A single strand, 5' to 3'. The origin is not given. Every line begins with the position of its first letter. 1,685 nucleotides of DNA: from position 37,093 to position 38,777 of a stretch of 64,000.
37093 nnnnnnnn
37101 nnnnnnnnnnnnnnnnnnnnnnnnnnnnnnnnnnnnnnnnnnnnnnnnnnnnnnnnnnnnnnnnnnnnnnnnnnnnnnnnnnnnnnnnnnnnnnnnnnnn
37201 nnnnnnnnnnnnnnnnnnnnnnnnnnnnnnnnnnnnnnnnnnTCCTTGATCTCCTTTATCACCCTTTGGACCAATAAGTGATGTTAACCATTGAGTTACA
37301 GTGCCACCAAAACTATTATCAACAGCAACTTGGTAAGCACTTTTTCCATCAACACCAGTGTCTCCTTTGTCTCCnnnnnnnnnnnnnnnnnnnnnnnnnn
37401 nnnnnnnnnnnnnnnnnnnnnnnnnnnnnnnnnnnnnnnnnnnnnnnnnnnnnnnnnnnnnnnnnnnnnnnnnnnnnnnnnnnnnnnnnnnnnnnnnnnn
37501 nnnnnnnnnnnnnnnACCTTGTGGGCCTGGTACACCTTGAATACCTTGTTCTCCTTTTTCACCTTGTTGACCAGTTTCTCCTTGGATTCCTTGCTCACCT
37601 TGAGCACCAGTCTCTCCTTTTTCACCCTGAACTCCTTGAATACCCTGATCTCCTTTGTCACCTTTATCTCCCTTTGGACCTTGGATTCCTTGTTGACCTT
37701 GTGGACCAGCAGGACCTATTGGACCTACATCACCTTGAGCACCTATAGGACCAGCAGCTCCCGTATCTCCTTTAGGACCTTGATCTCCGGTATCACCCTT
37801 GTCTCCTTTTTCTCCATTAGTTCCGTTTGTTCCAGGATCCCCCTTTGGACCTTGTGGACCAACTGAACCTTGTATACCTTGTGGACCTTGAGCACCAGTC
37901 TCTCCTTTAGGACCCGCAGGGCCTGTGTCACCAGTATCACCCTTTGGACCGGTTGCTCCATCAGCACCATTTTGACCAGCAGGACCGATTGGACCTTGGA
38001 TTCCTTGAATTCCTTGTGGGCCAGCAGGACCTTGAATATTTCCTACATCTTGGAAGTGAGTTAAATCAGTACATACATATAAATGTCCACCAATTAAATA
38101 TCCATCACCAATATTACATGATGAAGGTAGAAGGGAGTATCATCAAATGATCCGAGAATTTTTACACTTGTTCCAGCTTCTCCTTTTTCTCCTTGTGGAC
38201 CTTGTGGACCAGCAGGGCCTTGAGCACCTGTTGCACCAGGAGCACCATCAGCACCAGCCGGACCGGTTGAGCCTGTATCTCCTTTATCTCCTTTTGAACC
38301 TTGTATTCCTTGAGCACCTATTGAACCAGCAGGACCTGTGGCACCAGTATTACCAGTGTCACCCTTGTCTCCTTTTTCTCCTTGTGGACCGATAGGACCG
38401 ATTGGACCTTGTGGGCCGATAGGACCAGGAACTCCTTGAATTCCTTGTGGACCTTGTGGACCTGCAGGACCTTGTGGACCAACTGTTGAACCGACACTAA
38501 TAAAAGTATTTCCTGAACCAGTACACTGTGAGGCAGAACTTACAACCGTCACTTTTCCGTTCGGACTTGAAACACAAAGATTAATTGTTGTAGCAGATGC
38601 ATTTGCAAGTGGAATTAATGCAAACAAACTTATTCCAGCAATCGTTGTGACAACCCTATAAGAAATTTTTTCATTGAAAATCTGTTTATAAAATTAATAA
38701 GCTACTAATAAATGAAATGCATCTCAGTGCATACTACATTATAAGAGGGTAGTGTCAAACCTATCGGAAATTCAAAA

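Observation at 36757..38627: Frameshifted collagen-like (GxY)~150 gene with a phage tail-fibre/BclA-type '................WLTSL' motif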

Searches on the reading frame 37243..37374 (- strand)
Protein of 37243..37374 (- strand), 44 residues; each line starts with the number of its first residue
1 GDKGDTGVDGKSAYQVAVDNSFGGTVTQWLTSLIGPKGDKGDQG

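Call 21: search_protein_families(library=phrogs, max_evalue=0.001, proteins=[window:37249-37374:-])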
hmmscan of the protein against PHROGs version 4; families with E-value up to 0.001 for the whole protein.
seq(42 aa): 12 families
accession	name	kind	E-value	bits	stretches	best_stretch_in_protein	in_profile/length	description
phrog_19976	-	tail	3.9e-13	50.4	1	1-42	100-141/256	tail assembly protein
phrog_25979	-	unknown function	2e-10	41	1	1-41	171-211/521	-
phrog_14726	-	tail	2.8e-09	37.2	1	8-42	122-156/537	tail fiber protein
phrog_15437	-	tail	1.2e-08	35.1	1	1-42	283-324/656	tail fiber protein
phrog_4440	-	tail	4.1e-07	30.5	1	1-42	259-294/410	tail fiber protein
phrog_13286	-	tail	1.6e-06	27.8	1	2-42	62-102/662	tail protein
phrog_3904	-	tail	3.4e-06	26.6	1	4-42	389-431/1086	tail fiber protein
phrog_15433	-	tail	4.1e-06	26.6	1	7-34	101-128/798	tail sheath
phrog_22483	-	unknown function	6.4e-06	26.5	1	2-39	27-64/306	-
phrog_19864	-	unknown function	2.5e-05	23.1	1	6-40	82-116/1268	-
phrog_14029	-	unknown function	2.8e-05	23.1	1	7-41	88-122/1115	-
phrog_35690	-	unknown function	0.00037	21.4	1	7-33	121-147/156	-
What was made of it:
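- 37273..37344 (-): Second interruption module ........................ (the 'SAYQ' motif). 12 PHROGs, 6 of them tail fibre, tail assembly, tail protein or tail sheath families and 6 of unknown function (best E = 3.9e-13, call 21).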

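Call 22: search_protein_families(library=pfam, max_evalue=0.01, proteins=[window:37249-37374:-])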
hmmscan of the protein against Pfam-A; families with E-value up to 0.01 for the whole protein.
seq(42 aa): 0 families

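Call 43: search_dna_similar(query=window:37243-37374:-, collection=phages, mode=protein, max_evalue=0.001, max_rows=15)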
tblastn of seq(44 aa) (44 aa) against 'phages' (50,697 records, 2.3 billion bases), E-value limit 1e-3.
Records with a match: 491; places in all: 727; records where one place covers at least 80% of the query: 320.
Best place of each record, by identity: 60-80% 171; <60% 320.
By first word of the organism name: Escherichia 105; Pseudomonas 72; Mycobacterium 67; Staphylococcus 30; Streptomyces 26; Lactobacillus 23; Xanthomonas 18; Klebsiella 18; Ralstonia 13; Stenotrophomonas 12; and 34 more.
By host as written in the record: Mycobacterium smegmatis mc2 155 46; - 44; Pseudomonas aeruginosa 27; Escherichia coli 27; Escherichia coli K-12 MG1655 18; Mycobacterium smegmatis mc#155 11; Stenotrophomonas maltophilia 8; Klebsiella pneumoniae 8; and 165 more.
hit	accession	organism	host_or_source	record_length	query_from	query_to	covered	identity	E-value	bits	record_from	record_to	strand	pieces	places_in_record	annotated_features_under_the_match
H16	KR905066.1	Lactobacillus phage CL1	Lactobacillus paracasei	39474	1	44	100%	68.2%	7e-11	59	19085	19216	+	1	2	hypothetical protein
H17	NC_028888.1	Lactobacillus phage CL1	Lactobacillus paracasei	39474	1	44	100%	68.2%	7e-11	59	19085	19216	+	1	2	tail fiber protein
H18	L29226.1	Lactobacillus phage LL-K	Lactobacillus delbrueckii subsp. lactis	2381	1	44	100%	68.2%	2e-10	58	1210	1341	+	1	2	insertion sequence:KIS-element | 34.8 kDa protein | repeat_region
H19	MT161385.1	Xanthomonas phage FoX4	Xanthomonas campestris pv. campestris ...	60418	4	44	93%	70.7%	5e-10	57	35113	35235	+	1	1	putative SGNH hydrolase protein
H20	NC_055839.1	Xanthomonas phage FoX4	Xanthomonas campestris pv. campestris ...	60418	4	44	93%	70.7%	5e-10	57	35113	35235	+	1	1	tail assembly protein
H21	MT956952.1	Lactobacillus phage MLC-A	Lactobacillus sp.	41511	1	44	100%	65.9%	8e-10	56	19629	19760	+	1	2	structural protein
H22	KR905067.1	Lactobacillus phage CL2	Lactobacillus paracasei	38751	1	44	100%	65.9%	9e-10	56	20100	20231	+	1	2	structural protein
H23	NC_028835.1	Lactobacillus phage CL2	Lactobacillus paracasei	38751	1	44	100%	65.9%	9e-10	56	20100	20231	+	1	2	tail fiber protein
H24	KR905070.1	Lactobacillus phage iLp1308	Lactobacillus paracasei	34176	1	44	100%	65.9%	9e-10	56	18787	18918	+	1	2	hypothetical protein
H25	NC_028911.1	Lactobacillus phage iLp1308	Lactobacillus paracasei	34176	1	44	100%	65.9%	9e-10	56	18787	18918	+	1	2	tail fiber protein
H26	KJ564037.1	Lactobacillus phage Ld17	Lactobacillus delbrueckii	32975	1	44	100%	65.9%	1e-9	56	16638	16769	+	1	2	collagen repeats protein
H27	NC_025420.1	Lactobacillus phage Ld17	Lactobacillus delbrueckii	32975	1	44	100%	65.9%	1e-9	56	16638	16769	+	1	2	tail fiber protein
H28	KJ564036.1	Lactobacillus phage Ld25A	Lactobacillus delbrueckii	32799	1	44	100%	65.9%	4e-9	55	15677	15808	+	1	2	collagen repeats protein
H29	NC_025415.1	Lactobacillus phage Ld25A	Lactobacillus delbrueckii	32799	1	44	100%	65.9%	4e-9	55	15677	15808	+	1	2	tail fiber protein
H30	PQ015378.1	Pseudomonas phage RVTF4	Pseudomonas sp.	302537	1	42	95%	66.7%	2e-10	58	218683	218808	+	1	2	N-acetylmuramoyl-L-alanine amidase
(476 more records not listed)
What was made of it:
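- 37273..37344 (-): 491 phage records (call 43).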

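Call 56: search_solved_structures(query=window:37243-37374:-, max_evalue=1, show_alignments=3)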
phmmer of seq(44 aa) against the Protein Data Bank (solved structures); distinct sequences matched with E-value up to 1: 2.
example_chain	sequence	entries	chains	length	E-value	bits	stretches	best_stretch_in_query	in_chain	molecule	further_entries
2rva_A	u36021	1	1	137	0.095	16.7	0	12-39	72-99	Glucanase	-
4zz5_A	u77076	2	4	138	0.098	16.6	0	12-39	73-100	Glucanase/chitosanase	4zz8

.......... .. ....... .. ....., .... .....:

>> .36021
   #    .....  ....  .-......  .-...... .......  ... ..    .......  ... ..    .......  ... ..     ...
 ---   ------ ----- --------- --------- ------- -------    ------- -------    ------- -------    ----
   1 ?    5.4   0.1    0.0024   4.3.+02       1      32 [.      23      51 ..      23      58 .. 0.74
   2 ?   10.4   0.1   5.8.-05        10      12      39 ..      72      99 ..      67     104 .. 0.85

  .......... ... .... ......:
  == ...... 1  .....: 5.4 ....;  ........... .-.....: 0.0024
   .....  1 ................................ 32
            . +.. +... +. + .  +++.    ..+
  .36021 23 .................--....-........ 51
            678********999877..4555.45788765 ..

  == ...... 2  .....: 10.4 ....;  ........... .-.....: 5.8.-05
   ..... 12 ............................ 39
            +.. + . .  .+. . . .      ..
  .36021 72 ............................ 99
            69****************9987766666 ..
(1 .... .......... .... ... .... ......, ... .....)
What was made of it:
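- Closest known: BclA. Different: The SAYQ motif did not match any PDB chain, but BclA's PDB chains cover only its C-terminal domain (call 56).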

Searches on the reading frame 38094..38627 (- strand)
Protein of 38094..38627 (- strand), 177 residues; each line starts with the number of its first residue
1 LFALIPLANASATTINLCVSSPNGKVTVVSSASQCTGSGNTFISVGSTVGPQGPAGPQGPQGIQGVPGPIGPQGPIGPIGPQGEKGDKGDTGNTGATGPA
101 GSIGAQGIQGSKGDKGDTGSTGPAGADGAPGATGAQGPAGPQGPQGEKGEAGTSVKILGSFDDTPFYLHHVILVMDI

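Call 9: find_encoding_contigs(protein=window:38094-38627:-, flank=10000, max_places=10)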
Protein window:38094-38627:- (177 aa): no gene with exactly this product is on record in the collection.

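Call 70: list_cluster_members(proteins=[P0002, window:38094-38627:-, P0157])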
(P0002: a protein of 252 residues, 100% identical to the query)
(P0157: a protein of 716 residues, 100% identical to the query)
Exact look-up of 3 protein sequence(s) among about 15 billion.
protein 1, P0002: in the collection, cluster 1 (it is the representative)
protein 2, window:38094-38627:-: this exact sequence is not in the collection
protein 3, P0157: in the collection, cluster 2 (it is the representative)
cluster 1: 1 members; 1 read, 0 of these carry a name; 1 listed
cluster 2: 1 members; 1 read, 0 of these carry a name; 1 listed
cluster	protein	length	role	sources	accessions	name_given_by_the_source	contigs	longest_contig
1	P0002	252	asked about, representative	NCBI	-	-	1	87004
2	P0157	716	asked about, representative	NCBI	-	-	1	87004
